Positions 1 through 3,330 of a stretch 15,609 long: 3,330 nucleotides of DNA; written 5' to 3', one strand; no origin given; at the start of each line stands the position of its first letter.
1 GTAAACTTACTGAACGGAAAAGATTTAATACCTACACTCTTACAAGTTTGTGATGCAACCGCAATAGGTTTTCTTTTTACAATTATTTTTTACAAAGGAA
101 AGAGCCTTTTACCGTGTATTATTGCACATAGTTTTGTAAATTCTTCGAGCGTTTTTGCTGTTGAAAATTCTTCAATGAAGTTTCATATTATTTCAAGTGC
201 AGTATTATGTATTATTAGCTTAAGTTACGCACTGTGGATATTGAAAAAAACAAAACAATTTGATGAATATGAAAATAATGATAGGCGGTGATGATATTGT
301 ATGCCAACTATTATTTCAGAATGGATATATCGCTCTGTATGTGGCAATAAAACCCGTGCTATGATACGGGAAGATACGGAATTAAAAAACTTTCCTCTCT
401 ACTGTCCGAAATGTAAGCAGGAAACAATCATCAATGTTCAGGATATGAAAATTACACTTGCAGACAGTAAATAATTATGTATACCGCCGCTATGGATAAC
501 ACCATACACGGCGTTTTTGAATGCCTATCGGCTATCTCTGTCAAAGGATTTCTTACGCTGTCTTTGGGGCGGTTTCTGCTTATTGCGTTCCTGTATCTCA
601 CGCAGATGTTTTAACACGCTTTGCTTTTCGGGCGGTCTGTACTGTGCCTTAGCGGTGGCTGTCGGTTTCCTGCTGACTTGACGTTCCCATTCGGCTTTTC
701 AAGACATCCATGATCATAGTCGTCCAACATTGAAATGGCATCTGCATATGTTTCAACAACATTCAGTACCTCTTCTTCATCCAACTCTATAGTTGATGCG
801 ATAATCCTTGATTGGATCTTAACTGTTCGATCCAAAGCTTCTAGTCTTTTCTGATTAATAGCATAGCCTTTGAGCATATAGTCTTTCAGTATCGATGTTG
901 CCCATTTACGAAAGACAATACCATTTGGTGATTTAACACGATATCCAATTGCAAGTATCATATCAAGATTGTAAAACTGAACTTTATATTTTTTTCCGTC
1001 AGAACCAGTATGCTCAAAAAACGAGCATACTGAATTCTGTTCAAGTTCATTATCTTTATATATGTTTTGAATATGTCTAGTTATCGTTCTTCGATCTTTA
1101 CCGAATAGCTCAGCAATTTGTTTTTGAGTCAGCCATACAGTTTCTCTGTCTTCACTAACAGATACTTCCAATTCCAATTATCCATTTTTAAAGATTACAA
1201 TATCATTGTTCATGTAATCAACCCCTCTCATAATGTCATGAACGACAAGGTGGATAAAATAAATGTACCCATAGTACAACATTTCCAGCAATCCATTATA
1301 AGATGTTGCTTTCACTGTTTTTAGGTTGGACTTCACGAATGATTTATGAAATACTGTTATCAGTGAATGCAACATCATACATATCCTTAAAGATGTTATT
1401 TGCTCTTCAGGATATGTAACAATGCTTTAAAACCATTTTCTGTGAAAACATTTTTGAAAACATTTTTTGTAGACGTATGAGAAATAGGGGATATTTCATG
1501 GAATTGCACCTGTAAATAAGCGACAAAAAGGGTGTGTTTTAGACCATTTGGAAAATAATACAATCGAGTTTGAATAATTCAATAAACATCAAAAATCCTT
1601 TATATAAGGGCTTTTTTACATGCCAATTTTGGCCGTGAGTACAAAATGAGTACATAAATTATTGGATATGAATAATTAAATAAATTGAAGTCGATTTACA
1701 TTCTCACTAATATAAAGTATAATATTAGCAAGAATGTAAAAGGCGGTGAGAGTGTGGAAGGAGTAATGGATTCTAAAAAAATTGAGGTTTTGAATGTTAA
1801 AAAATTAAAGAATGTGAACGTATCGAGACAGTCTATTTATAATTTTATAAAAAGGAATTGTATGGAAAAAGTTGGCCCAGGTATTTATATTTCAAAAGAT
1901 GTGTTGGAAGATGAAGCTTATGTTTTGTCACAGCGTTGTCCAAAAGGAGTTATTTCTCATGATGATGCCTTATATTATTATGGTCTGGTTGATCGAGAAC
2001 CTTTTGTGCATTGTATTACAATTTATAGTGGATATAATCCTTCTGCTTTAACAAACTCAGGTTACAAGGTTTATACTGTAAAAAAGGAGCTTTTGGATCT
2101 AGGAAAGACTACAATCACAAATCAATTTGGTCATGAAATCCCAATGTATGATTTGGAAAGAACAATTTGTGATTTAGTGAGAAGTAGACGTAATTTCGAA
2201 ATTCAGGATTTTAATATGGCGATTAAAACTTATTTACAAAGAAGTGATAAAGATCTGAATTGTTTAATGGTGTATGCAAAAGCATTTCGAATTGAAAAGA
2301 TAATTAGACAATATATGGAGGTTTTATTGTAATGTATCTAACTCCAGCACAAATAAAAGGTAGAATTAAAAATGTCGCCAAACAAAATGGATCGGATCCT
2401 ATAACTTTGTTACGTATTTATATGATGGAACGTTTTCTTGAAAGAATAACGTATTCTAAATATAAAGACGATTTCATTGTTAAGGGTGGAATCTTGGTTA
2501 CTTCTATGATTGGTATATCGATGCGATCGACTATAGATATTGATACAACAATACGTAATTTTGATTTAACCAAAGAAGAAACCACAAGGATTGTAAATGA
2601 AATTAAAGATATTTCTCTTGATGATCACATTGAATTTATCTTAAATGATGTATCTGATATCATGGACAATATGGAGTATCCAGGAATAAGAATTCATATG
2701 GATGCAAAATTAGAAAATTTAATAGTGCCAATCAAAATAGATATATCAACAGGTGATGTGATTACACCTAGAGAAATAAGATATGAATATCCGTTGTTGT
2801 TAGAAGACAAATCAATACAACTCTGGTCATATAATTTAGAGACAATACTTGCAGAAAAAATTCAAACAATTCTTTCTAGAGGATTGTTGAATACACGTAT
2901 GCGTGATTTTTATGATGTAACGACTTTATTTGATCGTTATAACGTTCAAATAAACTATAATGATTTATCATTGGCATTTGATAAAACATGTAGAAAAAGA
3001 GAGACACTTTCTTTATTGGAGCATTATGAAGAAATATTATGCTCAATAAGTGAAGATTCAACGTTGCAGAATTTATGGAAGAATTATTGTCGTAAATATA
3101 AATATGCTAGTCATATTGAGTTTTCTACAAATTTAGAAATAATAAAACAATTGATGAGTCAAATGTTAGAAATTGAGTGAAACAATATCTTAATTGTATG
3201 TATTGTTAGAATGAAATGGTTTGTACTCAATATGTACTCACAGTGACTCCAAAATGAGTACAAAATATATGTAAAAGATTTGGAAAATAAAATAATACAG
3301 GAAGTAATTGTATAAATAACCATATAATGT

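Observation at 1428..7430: Reiterated promoter-bearing non-coding scaffold (R1 x3, R2 x2) with exchanged cargo genes: a cassette-array-like architecture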

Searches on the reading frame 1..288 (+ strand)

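Call 92: search_protein_families(library=pfam, proteins=[window:1-288:+], max_evalue=5)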
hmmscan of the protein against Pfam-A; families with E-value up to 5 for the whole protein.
seq(96 aa): 1 family
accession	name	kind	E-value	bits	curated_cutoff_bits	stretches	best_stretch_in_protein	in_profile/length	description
PF02517.21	Rce1-like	-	4e-06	27.4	22.4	1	14-48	58-92/93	Type II CAAX prenyl endopeptidase Rce1-like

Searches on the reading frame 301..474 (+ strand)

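Call 45: search_protein_families(library=ncbifam, proteins=[window:301-474:+], max_evalue=0.01)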
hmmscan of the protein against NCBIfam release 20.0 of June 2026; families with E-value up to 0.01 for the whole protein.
window:301-474:+ (57 aa): 0 families

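Call 92: search_protein_families(library=pfam, proteins=[window:301-474:+], max_evalue=5)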
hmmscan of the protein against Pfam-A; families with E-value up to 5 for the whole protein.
window:301-474:+ (57 aa): 5 families
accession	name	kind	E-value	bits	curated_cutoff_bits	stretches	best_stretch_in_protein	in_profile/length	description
PF14205.11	Cys_rich_KTR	-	9.2e-25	86.6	25.5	1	7-53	2-48/54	Cysteine-rich KTR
PF23470.1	Zn_ribbon_PF0610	-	0.015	15.5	26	1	30-43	16-29/39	PF0610 rubredoxin-like zinc beta-ribbon domain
PF25164.1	CoiA_N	-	0.031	14.2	26.3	1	28-44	12-29/50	Competence protein CoiA, N-terminal domain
PF14803.11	Zn_ribbon_Nudix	-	0.061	13.7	25.6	0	34-43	2-11/34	Nudix N-terminal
PF12677.13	DUF3797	-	0.28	11.5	25.1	1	32-46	13-27/48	Domain of unknown function (DUF3797)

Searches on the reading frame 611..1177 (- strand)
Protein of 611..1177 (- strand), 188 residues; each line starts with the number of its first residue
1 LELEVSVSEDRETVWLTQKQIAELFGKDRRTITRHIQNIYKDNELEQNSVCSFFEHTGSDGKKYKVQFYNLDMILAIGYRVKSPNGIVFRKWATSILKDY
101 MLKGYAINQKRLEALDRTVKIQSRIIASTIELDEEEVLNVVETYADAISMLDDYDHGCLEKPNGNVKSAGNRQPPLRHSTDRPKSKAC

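Call 7: search_protein_families(library=pfam, proteins=[window:611-1177:-], max_evalue=0.01)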
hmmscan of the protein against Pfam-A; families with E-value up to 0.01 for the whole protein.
window:611-1177:- (188 aa): 4 families
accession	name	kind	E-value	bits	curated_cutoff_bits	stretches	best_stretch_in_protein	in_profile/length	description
PF13310.11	Virulence_RhuM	-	8.2e-23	81.4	33.7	1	49-115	1-70/252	Virulence protein RhuM family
PF09669.15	Phage_pRha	-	3.4e-06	28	29.9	1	18-72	3-59/91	Phage regulatory protein Rha (Phage_pRha)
PF02498.22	Bro-N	-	0.00013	23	25.6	1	7-96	5-93/96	BRO family, N-terminal domain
PF13730.12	HTH_36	-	0.00082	19.6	25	1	11-38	22-48/55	Helix-turn-helix domain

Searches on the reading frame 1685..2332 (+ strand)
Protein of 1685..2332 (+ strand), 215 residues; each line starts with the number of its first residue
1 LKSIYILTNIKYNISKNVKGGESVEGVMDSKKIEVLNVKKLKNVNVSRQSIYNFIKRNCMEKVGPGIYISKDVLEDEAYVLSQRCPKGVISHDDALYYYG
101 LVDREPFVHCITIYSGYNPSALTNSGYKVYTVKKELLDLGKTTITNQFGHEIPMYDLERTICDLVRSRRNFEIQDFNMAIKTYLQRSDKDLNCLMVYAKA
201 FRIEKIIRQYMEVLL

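Call 7: search_protein_families(library=pfam, proteins=[window:1685-2332:+], max_evalue=0.01)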
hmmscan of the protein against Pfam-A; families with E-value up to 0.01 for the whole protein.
window:1685-2332:+ (215 aa): 0 families

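Call 45: search_protein_families(library=ncbifam, proteins=[window:1685-2332:+], max_evalue=0.01)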
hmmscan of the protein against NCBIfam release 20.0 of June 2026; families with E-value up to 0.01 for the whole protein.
window:1685-2332:+ (215 aa): 0 families

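Call 92: search_protein_families(library=pfam, proteins=[window:1685-2332:+], max_evalue=5)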
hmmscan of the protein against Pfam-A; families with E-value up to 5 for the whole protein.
window:1685-2332:+ (215 aa): 2 families
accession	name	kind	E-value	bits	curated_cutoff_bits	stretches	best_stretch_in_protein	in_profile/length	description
PF17728.7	BsuBI_PstI_RE_N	-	0.043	14.1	27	1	112-155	88-131/140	BsuBI/PstI restriction endonuclease HTH domain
PF21517.3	HTH_Tnp_Tc3_2_like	-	0.1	13.1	27.2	1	38-57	20-39/40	Transposable element Tc3 transposase, HTH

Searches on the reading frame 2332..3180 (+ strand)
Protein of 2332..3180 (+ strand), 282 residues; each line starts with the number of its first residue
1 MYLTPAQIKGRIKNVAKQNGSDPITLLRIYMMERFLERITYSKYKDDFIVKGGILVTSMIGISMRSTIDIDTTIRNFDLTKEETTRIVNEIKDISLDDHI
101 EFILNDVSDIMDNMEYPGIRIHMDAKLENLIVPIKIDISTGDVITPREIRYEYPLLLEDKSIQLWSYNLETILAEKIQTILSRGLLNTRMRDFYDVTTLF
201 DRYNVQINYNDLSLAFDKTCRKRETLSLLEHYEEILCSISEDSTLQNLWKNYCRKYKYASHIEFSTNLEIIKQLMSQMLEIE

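Call 7: search_protein_families(library=pfam, proteins=[window:2332-3180:+], max_evalue=0.01)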
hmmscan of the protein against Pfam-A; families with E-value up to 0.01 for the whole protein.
window:2332-3180:+ (282 aa): 1 family
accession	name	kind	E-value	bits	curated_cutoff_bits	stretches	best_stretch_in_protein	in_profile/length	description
PF08843.17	AbiEii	-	1.2e-34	120.8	22.5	1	34-260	1-227/238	Nucleotidyl transferase AbiEii toxin, Type IV TA system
